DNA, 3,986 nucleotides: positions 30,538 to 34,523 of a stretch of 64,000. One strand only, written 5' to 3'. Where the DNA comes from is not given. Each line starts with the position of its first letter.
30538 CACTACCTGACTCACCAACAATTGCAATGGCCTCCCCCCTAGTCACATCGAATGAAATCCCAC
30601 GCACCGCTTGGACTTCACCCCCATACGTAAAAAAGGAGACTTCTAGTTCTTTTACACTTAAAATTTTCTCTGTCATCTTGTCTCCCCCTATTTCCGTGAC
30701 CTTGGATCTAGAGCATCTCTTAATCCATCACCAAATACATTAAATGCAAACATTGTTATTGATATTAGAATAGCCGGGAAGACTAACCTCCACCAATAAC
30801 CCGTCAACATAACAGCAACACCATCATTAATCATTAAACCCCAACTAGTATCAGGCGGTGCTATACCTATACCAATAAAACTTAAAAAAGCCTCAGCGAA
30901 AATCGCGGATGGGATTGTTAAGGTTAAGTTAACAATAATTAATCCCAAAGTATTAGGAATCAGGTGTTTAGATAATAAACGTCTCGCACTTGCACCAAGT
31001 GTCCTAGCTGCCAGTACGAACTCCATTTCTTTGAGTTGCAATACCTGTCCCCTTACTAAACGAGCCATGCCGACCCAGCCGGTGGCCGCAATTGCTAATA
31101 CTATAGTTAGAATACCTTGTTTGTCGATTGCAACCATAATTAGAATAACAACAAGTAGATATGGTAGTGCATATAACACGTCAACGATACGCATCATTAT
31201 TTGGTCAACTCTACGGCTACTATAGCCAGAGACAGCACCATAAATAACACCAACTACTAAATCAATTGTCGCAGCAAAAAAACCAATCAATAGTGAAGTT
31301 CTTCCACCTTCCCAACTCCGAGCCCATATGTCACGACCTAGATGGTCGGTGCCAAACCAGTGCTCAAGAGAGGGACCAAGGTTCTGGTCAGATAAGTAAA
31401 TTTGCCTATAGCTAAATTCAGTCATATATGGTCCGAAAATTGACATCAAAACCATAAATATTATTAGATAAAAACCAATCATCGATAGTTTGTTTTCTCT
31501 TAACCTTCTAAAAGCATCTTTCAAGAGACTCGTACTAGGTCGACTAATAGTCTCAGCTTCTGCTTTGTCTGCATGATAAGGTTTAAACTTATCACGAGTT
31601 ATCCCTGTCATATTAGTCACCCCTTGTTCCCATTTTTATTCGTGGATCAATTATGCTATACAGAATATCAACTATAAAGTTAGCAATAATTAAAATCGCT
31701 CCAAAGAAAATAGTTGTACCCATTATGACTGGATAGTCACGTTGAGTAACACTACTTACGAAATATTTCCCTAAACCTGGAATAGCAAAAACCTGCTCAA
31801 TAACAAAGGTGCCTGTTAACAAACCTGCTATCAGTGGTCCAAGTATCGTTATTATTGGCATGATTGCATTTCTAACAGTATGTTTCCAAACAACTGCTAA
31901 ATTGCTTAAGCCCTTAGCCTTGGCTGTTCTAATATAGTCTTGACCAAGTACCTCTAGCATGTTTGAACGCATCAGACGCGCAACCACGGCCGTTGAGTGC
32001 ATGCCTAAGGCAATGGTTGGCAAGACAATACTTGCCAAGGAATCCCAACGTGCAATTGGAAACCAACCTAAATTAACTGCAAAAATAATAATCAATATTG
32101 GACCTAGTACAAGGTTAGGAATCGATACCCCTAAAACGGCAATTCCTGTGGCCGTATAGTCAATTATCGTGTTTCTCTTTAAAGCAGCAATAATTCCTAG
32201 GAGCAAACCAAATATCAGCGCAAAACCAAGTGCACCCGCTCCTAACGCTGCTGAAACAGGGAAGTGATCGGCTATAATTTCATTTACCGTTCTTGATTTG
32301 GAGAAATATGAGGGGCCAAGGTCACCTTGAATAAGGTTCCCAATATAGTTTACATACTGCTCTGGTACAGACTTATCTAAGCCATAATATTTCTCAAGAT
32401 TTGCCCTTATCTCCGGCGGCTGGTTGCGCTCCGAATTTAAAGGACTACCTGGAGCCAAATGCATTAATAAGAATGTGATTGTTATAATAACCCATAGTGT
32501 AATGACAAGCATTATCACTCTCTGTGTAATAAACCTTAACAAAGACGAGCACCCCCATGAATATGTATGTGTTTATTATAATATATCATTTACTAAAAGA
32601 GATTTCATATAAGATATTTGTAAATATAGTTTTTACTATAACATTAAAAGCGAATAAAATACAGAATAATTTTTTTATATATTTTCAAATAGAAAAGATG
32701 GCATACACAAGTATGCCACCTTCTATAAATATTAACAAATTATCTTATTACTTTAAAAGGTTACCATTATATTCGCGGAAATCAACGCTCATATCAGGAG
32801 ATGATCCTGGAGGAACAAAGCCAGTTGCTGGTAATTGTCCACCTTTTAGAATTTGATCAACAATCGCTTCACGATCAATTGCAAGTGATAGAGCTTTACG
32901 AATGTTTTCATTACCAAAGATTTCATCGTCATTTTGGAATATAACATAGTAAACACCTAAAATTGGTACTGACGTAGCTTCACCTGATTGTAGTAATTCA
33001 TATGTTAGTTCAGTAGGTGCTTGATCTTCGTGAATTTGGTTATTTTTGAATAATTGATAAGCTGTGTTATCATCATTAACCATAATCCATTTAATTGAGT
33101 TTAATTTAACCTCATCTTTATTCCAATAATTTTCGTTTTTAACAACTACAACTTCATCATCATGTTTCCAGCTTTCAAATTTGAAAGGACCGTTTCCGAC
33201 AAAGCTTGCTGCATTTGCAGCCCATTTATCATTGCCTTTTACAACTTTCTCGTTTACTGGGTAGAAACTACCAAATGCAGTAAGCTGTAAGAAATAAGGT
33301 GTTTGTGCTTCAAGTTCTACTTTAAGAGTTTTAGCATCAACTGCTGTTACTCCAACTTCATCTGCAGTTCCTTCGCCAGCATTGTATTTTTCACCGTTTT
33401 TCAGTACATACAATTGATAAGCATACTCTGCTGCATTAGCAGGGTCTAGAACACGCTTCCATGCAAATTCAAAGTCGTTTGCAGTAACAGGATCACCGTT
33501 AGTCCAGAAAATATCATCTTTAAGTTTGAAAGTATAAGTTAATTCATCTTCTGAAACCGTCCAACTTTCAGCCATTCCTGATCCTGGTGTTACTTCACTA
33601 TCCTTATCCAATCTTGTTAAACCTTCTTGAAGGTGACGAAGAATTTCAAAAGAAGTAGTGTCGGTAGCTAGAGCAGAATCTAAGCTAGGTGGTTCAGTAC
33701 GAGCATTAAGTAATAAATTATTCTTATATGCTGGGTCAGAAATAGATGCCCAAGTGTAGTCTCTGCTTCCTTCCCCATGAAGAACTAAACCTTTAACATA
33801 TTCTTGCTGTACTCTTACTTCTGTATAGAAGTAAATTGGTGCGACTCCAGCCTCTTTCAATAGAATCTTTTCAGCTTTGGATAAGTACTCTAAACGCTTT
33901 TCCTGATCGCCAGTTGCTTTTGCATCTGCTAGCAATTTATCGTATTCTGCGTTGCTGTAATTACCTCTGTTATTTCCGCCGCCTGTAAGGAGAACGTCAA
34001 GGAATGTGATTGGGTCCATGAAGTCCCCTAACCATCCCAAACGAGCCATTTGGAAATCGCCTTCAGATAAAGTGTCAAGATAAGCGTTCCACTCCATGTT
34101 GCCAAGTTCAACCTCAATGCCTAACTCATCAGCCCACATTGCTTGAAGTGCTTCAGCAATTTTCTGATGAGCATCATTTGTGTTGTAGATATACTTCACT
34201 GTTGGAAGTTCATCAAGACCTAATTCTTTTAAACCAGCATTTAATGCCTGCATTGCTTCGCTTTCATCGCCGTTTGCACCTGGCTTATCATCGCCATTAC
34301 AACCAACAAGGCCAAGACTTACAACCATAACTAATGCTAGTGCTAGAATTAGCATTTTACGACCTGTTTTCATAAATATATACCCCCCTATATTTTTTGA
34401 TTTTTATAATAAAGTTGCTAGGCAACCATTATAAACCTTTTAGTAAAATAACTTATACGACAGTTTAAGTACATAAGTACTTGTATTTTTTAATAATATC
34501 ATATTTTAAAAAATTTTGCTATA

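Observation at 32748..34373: OppA appears circularly permuted: the normally C-terminal segment (about 170 aa) follows the lipobox directly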

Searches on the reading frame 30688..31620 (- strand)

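Call 40: search_protein_families(library=ncbifam, proteins=[window:30688-31620:-], max_evalue=0.00001)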
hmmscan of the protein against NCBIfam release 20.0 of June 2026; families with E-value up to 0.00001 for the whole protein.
window:30688-31620:- (310 aa): 15 families
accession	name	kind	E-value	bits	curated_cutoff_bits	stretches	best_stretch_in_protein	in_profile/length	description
NF045475.1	Opp3C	equivalog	1.5e-111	372.7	450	2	86-309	107-328/328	oligopeptide ABC transporter permease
NF045476.1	Opp4C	equivalog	1.8e-90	303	350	1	33-307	3-278/278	oligopeptide ABC transporter permease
NF011935.0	PRK15406.1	equivalog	2.3e-73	247.6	433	1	27-309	20-302/302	oligopeptide ABC transporter permease OppC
NF011662.0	PRK15082.1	equivalog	2.1e-68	231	484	1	32-307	25-299/303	glutathione ABC transporter permease GsiD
NF043080.1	MMSYN1_0166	equivalog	1.3e-67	227.9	370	1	8-308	2-305/307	oligopeptide ABC transporter permease OppC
NF045473.1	Opp1C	equivalog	7.2e-66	222.3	350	1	40-307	1-266/267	nickel/cobalt ABC transporter permease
NF007376.0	PRK09881.1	equivalog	7.7e-65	218.8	434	1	34-308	21-293/298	D,D-dipeptide ABC transporter permease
NF045474.1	Opp2C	equivalog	1e-64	218.4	300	1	74-305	7-236/236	nickel transporter permease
TIGR02790.1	nickel_nikC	equivalog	1.3e-62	211.8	358.45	1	48-305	3-258/258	nickel ABC transporter permease subunit NikC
NF007738.0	PRK10417.1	equivalog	1.5e-61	208.4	335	1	43-308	8-271/277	nickel ABC transporter permease subunit NikC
NF008160.0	PRK10913.1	equivalog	2.2e-56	191.5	483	1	24-308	11-298/300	dipeptide ABC transporter permease DppC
NF047573.1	opine_perm_CntC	exception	1.2e-52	178.9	440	1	37-307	2-270/271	staphylopine uptake ABC transporter permease subunit CntC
NF011691.0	PRK15111.1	equivalog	1.2e-36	126.8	379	1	30-304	13-291/296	putrescine export ABC transporter permease SapC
NF011596.0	PRK15021.1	subfamily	1.6e-27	96.5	439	1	82-307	116-338/341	microcin C ABC transporter permease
NF045470.1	Opp2B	equivalog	4.3e-06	26.1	350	0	96-248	81-251/300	nickel ABC transporter permease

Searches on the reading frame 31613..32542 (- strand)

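Call 40: search_protein_families(library=ncbifam, proteins=[window:31613-32542:-], max_evalue=0.00001)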
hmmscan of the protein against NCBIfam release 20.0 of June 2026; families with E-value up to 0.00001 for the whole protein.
window:31613-32542:- (309 aa): 14 families
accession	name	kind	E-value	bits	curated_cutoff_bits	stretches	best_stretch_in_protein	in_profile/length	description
NF045471.1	Opp3B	equivalog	4.3e-115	384.4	480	1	1-304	1-304/308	oligopeptide ABC transporter permease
NF007008.0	PRK09471.1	equivalog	4e-98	328.6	388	1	1-303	1-305/306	oligopeptide ABC transporter permease OppB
NF045470.1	Opp2B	equivalog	5.6e-89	298.3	350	1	8-303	1-300/300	nickel ABC transporter permease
NF011661.0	PRK15081.1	equivalog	3.1e-75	253.5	463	1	1-303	1-304/306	glutathione ABC transporter permease GsiC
NF007677.0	PRK10352.1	equivalog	1.1e-71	241.5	433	1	1-305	1-309/314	nickel ABC transporter permease subunit NikB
TIGR02789.1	nickel_nikB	equivalog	4.8e-71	239.7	447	1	1-303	1-307/314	nickel ABC transporter permease subunit NikB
NF045469.1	Opp1B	equivalog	3.1e-68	230.6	380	1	1-303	1-307/307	nickel/cobalt ABC transporter permease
NF045472.1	Opp4B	equivalog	4.1e-68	230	450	1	1-303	1-319/319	oligopeptide ABC transporter permease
NF008161.0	PRK10914.1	equivalog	2.1e-66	224.4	590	2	167-303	200-336/339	dipeptide ABC transporter permease DppB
NF011690.0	PRK15110.1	equivalog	3.9e-45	154.7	432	2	169-300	180-311/321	putrescine export ABC transporter permease SapB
NF011712.0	PRK15133.1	subfamily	3.6e-43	147.9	445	1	39-306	79-363/364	microcin C ABC transporter permease YejB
NF043081.1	MMSYN1_0165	equivalog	3e-34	118.7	350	1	64-304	148-386/388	oligopeptide ABC transporter permease OppB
NF045476.1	Opp4C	equivalog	3.6e-08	33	350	1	96-239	78-207/278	oligopeptide ABC transporter permease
NF045474.1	Opp2C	equivalog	5.1e-07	29.5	300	1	103-233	48-163/236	nickel transporter permease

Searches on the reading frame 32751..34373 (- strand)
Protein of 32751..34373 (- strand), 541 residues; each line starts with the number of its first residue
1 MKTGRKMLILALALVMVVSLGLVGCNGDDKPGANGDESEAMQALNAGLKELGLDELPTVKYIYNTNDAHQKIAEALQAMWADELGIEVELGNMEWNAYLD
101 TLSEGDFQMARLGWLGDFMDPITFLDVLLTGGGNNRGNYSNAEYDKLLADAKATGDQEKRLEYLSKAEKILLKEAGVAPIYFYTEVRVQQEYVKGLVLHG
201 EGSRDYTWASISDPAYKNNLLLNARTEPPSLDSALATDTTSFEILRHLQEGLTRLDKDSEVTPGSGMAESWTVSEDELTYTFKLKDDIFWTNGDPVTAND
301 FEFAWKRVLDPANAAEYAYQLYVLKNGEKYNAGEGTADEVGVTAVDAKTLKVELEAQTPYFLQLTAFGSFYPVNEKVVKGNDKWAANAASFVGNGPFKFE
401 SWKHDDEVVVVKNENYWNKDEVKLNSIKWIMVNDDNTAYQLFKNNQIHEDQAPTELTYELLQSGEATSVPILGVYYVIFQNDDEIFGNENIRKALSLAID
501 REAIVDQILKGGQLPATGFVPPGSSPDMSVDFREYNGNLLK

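Call 4: search_protein_families(library=pfam, proteins=[window:32751-34373:-], max_evalue=1)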
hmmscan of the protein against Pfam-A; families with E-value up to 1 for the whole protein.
window:32751-34373:- (541 aa): 1 family
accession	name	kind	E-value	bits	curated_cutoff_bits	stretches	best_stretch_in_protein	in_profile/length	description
PF00496.27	SBP_bac_5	-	6.9e-89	299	32.4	2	265-526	4-253/368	Bacterial extracellular solute-binding proteins, family 5 Middle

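Call 5: search_solved_structures(query=window:32751-34373:-, show_alignments=3, max_evalue=0.001)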
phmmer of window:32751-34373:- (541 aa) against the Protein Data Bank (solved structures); distinct sequences matched with E-value up to 0.001: 94 (the best 60 are shown).
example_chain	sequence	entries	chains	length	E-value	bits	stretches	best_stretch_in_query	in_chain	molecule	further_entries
8ay0_A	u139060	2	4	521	1.3e-135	456.5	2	219-541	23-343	Dipeptide-binding protein DppE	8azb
8are_A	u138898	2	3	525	1.5e-131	443.1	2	213-523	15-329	Oligopeptide-binding protein OppA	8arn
5kzt_A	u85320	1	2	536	1.9e-87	297.5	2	226-534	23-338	Peptide/nickel transport system substrate-binding protein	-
3o9p_A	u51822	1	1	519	1.8e-83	284.4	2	215-522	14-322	Periplasmic murein peptide-binding protein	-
4toz_A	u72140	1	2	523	1.9e-83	284.3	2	215-522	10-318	Periplasmic murein peptide-binding protein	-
6npo_A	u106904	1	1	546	5e-80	273.1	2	225-535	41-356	Oligopeptide ABC transporter, oligopeptide-binding protein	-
1b05_A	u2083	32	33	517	2.1e-77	264.4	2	215-524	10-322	PERIPLASMIC OLIGOPEPTIDE-BINDING PROTEIN | PROTEIN (OLIGO-PEPTIDE BINDING PROTEIN) | PERIPLASMIC OLIGO-PEPTIDE BINDING PROTEIN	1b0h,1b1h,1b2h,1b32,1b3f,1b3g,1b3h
2z23_A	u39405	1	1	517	4.1e-77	263.4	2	216-525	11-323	Periplasmic oligopeptide-binding protein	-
6dqq_A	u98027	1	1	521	2.1e-75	257.8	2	217-522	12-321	Periplasmic oligopeptide-binding protein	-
6dqr_A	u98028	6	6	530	2.2e-75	257.7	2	217-522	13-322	Periplasmic oligopeptide-binding protein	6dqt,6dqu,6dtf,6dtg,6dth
9rd1_A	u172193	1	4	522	2.5e-72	247.6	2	215-524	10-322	Periplasmic oligopeptide-binding protein OppA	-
3tcf_A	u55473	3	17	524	2.5e-72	247.6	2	215-524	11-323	Periplasmic oligopeptide-binding protein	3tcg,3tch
3zs6_A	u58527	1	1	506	3e-70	240.8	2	224-524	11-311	PERIPLASMIC OLIGOPEPTIDE-BINDING PROTEIN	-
4gl8_A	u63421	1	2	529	8.4e-69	236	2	221-521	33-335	Oligopeptide ABC transporter OppAIV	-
4faj_A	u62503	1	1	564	1.1e-66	229.1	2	220-523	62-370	PrgZ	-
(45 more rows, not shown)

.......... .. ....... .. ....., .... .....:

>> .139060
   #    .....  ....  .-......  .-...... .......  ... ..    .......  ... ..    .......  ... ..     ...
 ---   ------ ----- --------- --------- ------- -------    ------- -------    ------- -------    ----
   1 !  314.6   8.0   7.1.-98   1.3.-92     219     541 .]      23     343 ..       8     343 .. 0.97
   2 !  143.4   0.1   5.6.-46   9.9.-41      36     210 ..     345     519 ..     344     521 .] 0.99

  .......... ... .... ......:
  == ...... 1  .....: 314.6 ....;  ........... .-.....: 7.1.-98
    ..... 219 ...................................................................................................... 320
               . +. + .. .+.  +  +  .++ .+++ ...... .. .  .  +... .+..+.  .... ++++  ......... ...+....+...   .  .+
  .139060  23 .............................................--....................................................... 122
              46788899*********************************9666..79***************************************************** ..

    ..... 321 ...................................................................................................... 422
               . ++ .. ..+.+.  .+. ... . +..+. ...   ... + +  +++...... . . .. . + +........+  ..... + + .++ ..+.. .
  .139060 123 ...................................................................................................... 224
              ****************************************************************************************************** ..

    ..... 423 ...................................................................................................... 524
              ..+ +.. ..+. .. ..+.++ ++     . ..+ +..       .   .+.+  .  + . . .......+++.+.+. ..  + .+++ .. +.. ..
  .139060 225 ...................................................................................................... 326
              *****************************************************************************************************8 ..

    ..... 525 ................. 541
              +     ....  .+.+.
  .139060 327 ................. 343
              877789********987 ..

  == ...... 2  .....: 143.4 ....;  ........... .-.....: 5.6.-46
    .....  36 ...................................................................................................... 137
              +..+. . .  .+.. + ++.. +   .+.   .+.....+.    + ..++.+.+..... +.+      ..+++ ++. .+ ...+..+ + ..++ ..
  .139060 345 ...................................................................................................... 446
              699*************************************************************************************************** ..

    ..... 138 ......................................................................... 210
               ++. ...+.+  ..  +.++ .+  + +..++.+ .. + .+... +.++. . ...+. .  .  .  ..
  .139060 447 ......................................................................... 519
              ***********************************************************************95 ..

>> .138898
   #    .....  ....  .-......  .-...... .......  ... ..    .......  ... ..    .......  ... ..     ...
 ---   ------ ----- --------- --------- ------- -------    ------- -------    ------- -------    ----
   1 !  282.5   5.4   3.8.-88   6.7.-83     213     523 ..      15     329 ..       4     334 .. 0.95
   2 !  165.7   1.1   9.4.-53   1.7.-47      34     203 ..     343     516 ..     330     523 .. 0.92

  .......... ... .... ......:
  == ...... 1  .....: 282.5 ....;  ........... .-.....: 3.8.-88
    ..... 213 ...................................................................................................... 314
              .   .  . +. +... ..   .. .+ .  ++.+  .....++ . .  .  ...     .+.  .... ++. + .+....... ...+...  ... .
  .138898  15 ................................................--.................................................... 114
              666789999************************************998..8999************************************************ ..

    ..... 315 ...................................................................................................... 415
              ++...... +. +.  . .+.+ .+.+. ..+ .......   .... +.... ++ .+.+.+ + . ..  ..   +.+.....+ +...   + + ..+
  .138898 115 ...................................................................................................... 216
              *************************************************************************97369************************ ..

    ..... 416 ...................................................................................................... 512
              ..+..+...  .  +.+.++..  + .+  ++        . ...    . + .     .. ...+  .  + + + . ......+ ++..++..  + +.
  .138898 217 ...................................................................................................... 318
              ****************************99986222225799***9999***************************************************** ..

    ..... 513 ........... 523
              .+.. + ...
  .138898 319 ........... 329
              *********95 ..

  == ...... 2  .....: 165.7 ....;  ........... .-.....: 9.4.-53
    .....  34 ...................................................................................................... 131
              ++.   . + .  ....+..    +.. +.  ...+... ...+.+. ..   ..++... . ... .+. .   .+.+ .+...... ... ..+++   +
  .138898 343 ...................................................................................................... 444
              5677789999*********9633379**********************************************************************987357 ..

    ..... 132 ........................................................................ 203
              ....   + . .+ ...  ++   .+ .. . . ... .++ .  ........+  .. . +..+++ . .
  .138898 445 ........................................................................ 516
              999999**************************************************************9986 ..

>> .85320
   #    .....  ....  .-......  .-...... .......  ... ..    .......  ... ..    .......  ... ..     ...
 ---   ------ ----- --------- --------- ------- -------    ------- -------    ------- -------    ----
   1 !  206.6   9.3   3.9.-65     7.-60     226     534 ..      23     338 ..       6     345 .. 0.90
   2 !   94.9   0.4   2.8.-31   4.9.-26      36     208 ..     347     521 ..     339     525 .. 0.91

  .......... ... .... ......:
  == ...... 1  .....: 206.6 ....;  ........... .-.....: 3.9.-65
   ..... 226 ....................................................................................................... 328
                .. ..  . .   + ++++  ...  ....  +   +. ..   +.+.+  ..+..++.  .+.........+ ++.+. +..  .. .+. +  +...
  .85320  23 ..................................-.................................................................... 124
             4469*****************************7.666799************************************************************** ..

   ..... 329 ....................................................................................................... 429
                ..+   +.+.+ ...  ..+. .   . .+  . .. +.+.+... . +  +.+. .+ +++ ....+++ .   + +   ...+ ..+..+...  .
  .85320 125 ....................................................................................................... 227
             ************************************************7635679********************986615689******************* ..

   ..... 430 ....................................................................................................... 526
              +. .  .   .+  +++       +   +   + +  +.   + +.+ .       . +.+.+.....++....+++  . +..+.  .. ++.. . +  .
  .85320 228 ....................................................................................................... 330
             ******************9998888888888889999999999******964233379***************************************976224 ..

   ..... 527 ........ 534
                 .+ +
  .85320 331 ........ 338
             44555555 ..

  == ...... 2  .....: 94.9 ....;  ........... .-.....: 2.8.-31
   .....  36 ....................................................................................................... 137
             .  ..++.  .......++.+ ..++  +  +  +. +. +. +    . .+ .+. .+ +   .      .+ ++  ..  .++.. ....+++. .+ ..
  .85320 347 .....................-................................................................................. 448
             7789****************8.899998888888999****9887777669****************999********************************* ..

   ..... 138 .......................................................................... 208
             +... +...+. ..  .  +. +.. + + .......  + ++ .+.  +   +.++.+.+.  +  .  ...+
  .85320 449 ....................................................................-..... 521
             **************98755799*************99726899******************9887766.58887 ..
